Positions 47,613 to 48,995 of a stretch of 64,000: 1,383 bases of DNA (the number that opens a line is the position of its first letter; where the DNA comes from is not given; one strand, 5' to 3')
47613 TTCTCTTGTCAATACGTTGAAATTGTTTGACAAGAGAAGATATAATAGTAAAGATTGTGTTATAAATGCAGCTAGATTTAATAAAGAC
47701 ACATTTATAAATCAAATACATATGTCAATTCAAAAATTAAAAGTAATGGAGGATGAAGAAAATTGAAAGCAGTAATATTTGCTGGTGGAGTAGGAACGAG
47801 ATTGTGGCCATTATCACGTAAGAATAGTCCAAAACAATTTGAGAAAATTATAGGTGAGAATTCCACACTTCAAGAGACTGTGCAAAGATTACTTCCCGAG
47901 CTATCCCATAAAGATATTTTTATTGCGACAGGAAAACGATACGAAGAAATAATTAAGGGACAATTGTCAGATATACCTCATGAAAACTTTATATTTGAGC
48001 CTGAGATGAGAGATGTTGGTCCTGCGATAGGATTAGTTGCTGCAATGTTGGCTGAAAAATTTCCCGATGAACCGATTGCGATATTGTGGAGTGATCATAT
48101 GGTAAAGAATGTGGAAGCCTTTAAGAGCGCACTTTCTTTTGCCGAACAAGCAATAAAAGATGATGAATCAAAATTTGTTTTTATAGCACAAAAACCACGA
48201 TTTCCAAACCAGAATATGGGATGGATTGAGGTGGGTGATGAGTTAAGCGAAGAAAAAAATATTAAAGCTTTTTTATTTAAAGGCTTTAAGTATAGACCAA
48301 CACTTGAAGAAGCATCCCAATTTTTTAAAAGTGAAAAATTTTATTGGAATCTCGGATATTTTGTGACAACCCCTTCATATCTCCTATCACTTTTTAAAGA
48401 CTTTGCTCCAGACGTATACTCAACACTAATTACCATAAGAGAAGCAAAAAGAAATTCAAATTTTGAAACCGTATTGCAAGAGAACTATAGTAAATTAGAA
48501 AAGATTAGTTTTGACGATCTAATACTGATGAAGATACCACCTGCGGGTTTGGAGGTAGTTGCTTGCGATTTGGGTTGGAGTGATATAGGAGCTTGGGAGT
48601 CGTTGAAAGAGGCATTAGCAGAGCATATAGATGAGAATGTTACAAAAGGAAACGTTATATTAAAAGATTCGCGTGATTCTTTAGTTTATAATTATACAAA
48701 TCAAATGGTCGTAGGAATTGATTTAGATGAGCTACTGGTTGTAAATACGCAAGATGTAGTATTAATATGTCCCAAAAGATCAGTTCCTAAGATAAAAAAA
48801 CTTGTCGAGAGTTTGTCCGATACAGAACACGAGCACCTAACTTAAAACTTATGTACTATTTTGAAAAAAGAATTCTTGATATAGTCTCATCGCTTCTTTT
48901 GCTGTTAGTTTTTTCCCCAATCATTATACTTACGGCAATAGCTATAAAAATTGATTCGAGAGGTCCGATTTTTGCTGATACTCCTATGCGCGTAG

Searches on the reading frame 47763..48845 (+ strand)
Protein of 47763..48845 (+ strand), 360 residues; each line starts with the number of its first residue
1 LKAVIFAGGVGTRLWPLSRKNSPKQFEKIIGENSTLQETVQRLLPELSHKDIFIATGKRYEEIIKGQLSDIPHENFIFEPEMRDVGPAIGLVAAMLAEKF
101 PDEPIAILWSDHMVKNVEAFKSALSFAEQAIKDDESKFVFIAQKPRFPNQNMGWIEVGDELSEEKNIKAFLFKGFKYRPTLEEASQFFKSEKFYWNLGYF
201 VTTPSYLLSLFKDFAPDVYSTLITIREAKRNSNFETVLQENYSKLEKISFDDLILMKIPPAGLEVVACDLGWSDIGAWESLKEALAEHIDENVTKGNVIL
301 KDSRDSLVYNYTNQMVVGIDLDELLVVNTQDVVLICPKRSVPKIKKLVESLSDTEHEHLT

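Call 7: search_protein_families(library=ncbifam, proteins=[window:47763-48845:+], max_evalue=0.001)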
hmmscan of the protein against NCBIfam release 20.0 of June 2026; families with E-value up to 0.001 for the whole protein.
window:47763-48845:+ (360 aa): 6 families
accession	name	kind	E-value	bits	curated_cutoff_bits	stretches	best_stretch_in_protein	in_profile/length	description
TIGR01479.1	GMP_PMI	equivalog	4.9e-70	236.6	372.95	1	2-356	2-350/467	mannose-1-phosphate guanylyltransferase/mannose-6-phosphate isomerase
NF012004.0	PRK15460.1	equivalog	3.9e-52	177.5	859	1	3-358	8-363/478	mannose-1-phosphate guanyltransferase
TIGR03992.1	Arch_glmU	subfamily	5e-07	28.9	292.1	1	1-131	1-125/393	bifunctional sugar-1-phosphate nucleotidylyltransferase/acetyltransferase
NF041173.1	Sug_nt_acttase_Thmprot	equivalog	5.6e-05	22.2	600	1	1-131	1-124/405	bifunctional sugar-1-phosphate nucleotidylyltransferase/acetyltransferase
NF041135.1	IPPtranDIPPsyn_Thcocales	equivalog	0.00016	20.8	580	1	1-165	1-153/419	bifunctional L-myo-inositol-1-phosphate cytidylyltransferase/CDP-L-myo-inositol myo-inositolphosphotransferase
NF041313.1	UDPGP_AglF_Halo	equivalog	0.00019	21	400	1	1-66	1-63/234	UTP--glucose-1-phosphate uridylyltransferase AglF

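Call 60: search_solved_structures(query=window:47763-48845:+, max_evalue=1e-10)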
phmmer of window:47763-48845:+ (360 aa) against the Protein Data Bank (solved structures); distinct sequences matched with E-value up to 1e-10: 3.
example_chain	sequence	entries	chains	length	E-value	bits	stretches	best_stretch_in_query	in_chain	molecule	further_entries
2x5s_A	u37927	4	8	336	4.1e-50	173.9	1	1-352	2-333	MANNOSE-1-PHOSPHATE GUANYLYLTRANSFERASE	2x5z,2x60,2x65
2cu2_A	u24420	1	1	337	1.6e-29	106.1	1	3-352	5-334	putative mannose-1-phosphate guanylyl transferase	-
2qh5_A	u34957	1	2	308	2e-22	82.9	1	2-297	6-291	Mannose-6-phosphate isomerase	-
